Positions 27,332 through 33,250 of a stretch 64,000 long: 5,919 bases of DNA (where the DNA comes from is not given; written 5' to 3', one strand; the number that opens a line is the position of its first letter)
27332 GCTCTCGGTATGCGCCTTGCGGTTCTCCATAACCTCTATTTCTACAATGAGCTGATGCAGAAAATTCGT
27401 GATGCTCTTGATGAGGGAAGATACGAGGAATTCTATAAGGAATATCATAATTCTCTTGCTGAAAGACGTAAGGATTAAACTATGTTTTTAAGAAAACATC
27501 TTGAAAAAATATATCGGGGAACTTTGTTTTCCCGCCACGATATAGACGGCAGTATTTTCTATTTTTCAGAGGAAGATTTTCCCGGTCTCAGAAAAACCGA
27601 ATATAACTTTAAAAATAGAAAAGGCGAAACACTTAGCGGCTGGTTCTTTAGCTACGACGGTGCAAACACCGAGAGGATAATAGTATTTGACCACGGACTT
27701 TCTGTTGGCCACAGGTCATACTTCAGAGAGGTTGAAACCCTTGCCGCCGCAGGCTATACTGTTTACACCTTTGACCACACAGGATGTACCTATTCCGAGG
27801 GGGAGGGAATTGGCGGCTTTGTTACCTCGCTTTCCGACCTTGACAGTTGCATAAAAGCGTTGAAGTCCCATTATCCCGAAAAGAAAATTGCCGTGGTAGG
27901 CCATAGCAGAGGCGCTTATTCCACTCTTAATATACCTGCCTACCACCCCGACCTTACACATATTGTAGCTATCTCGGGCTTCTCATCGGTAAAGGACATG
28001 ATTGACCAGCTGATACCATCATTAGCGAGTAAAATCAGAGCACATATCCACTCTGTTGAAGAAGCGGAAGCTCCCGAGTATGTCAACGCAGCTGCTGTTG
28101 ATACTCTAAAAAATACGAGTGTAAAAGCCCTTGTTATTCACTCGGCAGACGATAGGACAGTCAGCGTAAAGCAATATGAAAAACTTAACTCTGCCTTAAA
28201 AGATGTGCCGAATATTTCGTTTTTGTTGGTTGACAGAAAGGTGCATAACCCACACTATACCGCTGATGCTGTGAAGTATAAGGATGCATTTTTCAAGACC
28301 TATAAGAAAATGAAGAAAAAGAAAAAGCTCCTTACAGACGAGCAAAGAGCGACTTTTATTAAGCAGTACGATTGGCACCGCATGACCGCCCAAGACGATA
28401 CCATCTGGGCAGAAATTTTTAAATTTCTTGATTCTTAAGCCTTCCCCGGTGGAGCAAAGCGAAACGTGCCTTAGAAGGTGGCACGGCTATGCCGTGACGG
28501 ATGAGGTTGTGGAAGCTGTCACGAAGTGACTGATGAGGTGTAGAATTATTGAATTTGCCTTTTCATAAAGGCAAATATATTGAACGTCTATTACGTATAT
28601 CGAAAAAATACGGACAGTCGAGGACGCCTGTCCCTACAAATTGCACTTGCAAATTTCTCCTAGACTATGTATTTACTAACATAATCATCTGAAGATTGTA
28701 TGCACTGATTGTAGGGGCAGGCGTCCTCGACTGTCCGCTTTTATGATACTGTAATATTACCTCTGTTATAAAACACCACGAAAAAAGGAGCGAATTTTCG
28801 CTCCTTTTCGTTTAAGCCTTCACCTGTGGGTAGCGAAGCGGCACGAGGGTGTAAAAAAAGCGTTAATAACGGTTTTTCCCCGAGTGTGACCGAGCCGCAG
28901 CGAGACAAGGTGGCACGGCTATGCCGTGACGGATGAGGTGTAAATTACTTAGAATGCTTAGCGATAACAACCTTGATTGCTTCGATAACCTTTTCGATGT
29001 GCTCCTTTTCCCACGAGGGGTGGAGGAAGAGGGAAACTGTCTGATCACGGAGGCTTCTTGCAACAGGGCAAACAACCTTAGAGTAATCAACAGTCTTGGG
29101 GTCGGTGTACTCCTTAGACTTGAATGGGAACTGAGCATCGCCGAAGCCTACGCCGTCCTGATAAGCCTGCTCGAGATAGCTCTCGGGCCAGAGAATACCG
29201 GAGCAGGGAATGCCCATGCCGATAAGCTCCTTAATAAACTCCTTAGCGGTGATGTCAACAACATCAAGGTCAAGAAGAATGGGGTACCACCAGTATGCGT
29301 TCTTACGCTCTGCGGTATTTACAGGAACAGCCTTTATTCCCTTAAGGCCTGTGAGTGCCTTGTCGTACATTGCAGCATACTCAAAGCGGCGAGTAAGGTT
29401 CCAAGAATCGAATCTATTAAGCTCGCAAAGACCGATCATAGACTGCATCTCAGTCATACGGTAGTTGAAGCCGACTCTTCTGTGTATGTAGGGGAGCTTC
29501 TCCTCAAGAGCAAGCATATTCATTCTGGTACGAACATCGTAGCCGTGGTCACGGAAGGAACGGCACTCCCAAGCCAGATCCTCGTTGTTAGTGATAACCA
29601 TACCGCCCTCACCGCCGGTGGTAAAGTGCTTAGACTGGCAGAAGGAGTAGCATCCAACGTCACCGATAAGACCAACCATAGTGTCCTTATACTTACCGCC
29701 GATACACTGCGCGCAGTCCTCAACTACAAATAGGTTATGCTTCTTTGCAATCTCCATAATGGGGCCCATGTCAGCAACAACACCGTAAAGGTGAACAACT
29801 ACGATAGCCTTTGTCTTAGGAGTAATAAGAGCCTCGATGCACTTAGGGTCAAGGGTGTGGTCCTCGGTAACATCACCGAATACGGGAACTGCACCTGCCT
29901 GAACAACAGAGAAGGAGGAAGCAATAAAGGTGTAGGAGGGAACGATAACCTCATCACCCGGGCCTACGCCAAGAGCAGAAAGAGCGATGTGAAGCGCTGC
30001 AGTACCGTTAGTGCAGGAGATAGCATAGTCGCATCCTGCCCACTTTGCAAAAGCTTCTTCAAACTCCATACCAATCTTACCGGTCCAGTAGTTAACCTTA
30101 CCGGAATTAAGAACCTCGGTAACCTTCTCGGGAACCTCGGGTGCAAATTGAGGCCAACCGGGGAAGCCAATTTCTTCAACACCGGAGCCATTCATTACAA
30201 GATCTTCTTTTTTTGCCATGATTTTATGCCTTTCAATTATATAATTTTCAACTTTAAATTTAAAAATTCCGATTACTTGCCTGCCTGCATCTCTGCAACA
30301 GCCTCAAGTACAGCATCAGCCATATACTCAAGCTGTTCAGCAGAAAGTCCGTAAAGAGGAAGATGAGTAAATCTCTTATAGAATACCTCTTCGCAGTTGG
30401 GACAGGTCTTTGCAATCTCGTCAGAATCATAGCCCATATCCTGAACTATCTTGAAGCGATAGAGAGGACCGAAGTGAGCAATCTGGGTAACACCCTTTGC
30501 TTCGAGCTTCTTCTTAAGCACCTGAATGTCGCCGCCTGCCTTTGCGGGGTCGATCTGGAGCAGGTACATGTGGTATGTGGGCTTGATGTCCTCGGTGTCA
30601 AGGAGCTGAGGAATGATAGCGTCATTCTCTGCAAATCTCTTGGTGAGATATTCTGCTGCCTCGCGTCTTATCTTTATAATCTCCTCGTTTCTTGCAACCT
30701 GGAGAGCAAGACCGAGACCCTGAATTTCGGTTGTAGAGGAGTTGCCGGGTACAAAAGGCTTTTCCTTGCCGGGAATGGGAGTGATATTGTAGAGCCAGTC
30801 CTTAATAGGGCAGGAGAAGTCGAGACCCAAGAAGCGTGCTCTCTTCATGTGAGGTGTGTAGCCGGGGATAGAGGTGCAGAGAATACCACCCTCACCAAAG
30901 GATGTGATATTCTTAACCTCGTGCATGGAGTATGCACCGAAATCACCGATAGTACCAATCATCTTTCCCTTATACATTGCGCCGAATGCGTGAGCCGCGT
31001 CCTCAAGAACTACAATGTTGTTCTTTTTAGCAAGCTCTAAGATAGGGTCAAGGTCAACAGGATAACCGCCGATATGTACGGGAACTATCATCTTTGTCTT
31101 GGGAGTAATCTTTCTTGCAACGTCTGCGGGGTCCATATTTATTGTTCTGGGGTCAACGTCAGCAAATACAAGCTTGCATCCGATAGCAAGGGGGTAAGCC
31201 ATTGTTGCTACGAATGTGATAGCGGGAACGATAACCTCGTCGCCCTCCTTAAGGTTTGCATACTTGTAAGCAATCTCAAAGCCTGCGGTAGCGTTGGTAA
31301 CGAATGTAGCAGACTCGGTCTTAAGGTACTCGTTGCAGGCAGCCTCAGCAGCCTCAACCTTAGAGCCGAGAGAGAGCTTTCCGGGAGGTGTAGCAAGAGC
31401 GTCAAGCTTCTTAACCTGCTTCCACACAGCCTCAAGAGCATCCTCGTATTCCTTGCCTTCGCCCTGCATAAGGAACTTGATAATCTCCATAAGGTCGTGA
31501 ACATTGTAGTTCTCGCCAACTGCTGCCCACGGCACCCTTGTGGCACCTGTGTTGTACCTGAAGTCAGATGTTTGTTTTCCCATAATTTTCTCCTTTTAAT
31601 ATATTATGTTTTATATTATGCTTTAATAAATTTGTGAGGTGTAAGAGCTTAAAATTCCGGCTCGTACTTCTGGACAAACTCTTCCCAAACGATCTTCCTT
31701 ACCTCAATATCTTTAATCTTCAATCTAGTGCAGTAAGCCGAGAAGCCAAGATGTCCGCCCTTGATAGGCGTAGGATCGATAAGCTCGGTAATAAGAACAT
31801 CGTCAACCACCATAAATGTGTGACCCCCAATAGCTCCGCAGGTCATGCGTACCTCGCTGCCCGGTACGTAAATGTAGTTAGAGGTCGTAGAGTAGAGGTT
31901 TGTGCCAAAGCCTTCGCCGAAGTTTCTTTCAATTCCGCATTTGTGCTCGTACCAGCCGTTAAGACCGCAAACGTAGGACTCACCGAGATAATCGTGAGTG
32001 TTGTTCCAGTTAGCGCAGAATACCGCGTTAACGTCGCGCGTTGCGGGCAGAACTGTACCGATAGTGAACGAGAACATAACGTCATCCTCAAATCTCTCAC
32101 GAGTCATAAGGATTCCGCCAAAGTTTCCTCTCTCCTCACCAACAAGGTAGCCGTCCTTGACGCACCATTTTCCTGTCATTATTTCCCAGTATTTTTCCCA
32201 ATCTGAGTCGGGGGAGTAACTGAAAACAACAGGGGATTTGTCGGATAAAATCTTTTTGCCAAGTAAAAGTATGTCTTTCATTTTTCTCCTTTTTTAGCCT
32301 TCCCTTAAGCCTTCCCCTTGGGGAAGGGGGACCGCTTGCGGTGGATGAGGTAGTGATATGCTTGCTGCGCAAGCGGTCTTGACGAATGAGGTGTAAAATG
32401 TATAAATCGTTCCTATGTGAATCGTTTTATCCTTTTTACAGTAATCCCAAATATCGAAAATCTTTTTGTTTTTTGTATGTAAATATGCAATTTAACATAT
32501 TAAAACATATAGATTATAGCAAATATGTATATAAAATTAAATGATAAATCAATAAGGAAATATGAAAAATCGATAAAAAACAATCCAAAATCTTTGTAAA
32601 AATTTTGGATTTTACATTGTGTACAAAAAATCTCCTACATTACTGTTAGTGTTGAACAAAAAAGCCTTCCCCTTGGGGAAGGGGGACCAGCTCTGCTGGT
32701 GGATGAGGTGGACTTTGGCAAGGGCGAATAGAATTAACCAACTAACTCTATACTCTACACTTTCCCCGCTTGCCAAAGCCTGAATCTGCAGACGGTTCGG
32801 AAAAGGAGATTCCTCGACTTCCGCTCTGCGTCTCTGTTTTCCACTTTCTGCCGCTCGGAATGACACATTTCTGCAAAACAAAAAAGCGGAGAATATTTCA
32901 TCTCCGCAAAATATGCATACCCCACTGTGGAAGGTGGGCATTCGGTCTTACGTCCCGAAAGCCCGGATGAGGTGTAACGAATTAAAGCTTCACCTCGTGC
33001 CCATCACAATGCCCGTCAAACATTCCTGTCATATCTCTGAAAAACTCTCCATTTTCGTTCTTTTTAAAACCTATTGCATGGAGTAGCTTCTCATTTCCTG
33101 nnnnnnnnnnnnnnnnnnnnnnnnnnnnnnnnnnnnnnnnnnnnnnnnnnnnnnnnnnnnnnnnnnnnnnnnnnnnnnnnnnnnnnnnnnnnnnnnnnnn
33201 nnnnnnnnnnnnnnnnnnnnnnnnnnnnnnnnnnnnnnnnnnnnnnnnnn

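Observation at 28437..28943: Family of at least 11 intergenic elements: variable hairpins with compensatory stems plus a conserved SD-like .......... or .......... box, mostly abutting stop codons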

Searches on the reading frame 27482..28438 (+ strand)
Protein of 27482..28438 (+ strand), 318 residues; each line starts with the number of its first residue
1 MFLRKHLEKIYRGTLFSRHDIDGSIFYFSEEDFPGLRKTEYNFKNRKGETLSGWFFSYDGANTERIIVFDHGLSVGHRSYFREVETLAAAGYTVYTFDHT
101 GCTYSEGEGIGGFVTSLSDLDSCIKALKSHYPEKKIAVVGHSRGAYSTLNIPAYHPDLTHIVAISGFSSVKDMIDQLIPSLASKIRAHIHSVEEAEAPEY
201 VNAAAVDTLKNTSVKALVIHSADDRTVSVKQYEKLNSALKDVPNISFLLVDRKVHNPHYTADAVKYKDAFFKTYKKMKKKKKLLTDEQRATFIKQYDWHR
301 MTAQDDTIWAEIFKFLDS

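Call 12: search_protein_families(library=pfam, proteins=[window:27482-28438:+])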
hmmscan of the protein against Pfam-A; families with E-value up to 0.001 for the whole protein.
window:27482-28438:+ (318 aa): 6 families
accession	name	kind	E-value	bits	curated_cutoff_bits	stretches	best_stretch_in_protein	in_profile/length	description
PF12146.15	Hydrolase_4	-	1.5e-16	60.9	27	1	63-188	3-132/239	Serine aminopeptidase, S33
PF00561.26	Abhydrolase_1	-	3.9e-14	53.3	25.8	1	67-187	3-129/245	alpha/beta hydrolase fold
PF12697.13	Abhydrolase_6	-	1.9e-08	35.7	26.3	1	67-184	1-111/217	Alpha/beta hydrolase family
PF00326.27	Peptidase_S9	-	7.5e-08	32.6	22.6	1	116-273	44-208/213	Prolyl oligopeptidase family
PF02129.25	Peptidase_S15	-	1.8e-06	28.3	23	1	82-173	42-136/262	X-Pro dipeptidyl-peptidase (S15 family)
PF00756.26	Esterase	-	0.00072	19.8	22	1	127-192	106-160/251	Putative esterase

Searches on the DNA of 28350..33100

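Call 10: search_rna_families(source=window, start=28350, end=33100, threshold=evalue, max_evalue=10)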
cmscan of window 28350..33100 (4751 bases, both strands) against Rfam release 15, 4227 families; matches with E-value up to 10: 12.
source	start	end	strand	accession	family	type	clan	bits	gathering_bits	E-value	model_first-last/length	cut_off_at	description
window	28609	28808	+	RF02578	tsr25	Gene; sRNA;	-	36.5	63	2.9e-05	1-181/181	no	S. aureus tsr25 small RNA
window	28620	28727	+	RF00780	MIR477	Gene; miRNA;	-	28.2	65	0.0049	1-99/99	no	MIR477 microRNA precursor family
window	28781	28844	-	RF02057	STnc40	Gene; sRNA;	-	25.7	45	0.27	1-70/70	no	Salmonella enterica sRNA STnc40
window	28611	28737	+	RF01941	MIR1223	Gene; miRNA;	-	22.6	77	0.079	1-102/102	no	MIR1223 microRNA precursor family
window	28782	28813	+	RF04343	Plastid-psbA-2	Cis-reg;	CL00153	21.4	55.8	1.4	1-60/60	no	Plastid-psbA-2 3UTR RNA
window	32713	32778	+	RF00445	MIR399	Gene; miRNA;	-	20.4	57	0.45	25-94/117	no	mir-399 microRNA precursor family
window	28780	28809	-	RF04343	Plastid-psbA-2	Cis-reg;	CL00153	20.3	55.8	2.7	1-60/60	no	Plastid-psbA-2 3UTR RNA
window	28763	28819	+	RF02066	STnc320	Gene; sRNA;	-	20.2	50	2.4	1-55/55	no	Salmonella enterica sRNA STnc320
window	31201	31235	-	RF01344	CRISPR-DR34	Gene; CRISPR;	-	18.5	35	7.4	1-36/36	no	CRISPR RNA direct repeat element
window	32713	32778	-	RF00445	MIR399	Gene; miRNA;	-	18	57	2.3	25-94/117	no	mir-399 microRNA precursor family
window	29325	29389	-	RF00180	REN-SRE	Cis-reg;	-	15.4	41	3.4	1-37/37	no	Renin stability regulatory element (REN-SRE)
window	32307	32352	+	RF01762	whalefall-1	Gene; sRNA;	-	14.6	37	5.4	1-56/56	no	Whalefall-1 RNA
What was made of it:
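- On Rfam structured RNA families: The best hit over an element is whalefall-1 at 14.6 bits against a gathering score of 37 (call 10).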

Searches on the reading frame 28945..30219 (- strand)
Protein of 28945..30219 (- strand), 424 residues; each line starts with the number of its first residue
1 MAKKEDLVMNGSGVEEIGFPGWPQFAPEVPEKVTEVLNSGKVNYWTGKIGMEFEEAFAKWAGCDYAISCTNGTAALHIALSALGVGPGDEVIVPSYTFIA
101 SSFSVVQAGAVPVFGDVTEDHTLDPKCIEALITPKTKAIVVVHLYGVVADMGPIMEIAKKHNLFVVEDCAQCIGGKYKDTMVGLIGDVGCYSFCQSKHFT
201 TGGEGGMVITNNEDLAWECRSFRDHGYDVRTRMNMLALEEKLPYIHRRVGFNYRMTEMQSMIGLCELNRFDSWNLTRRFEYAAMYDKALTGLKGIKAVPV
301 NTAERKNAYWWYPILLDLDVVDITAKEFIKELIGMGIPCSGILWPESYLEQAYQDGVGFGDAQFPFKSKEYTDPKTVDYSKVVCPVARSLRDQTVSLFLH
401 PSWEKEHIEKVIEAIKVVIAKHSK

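Call 12: search_protein_families(library=pfam, proteins=[window:28945-30219:-])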
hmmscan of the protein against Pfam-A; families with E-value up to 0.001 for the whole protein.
window:28945-30219:- (424 aa): 5 families
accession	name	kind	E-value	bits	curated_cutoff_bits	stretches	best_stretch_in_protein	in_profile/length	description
PF01041.23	DegT_DnrJ_EryC1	-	3.2e-96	323.1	19.8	1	29-415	7-359/360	DegT/DnrJ/EryC1/StrS aminotransferase family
PF00155.27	Aminotran_1_2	-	9.4e-08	32.1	19.7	1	43-169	37-186/361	Aminotransferase class I and II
PF00266.25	Aminotran_5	-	2.4e-07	30.5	21.5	1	52-177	47-184/371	Aminotransferase class-V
PF01053.26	Cys_Met_Meta_PP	-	2.9e-06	26.6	27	1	53-192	57-195/381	Cys/Met metabolism PLP-dependent enzyme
PF01212.27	Beta_elim_lyase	-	1.1e-05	25.4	27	1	50-254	34-239/288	Beta-eliminating lyase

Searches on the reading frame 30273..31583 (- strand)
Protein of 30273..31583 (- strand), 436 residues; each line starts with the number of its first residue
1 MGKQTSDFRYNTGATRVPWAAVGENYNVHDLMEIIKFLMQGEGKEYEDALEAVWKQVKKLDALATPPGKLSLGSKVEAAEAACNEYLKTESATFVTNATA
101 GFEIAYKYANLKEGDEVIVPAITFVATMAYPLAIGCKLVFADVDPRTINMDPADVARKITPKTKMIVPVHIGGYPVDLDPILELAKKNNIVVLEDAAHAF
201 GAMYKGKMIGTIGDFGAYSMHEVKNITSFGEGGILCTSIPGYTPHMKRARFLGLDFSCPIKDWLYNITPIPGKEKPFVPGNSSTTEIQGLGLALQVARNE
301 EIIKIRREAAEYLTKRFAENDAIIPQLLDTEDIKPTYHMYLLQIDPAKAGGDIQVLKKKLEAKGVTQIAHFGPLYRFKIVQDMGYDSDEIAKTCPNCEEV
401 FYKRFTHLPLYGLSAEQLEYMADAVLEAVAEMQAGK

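Call 12: search_protein_families(library=pfam, proteins=[window:30273-31583:-])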
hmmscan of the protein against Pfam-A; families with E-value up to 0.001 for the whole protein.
window:30273-31583:- (436 aa): 4 families
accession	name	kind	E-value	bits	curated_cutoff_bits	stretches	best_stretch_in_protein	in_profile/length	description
PF01041.23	DegT_DnrJ_EryC1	-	6.8e-70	236.5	19.8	1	68-425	18-359/360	DegT/DnrJ/EryC1/StrS aminotransferase family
PF00266.25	Aminotran_5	-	7.9e-07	28.8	21.5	1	74-203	43-183/371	Aminotransferase class-V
PF00155.27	Aminotran_1_2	-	0.0002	21.1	19.7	1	49-203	18-193/361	Aminotransferase class I and II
PF01212.27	Beta_elim_lyase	-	0.00023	21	27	1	75-238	33-198/288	Beta-eliminating lyase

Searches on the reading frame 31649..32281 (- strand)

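Call 12: search_protein_families(library=pfam, proteins=[window:31649-32281:-])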
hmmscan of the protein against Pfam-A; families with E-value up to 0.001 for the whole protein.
window:31649-32281:- (210 aa): 1 family
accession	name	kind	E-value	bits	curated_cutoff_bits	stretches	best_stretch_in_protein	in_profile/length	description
PF06439.18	3keto-disac_hyd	-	0.00015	22.3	26.8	1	27-195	13-187/187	3-keto-disaccharide hydrolase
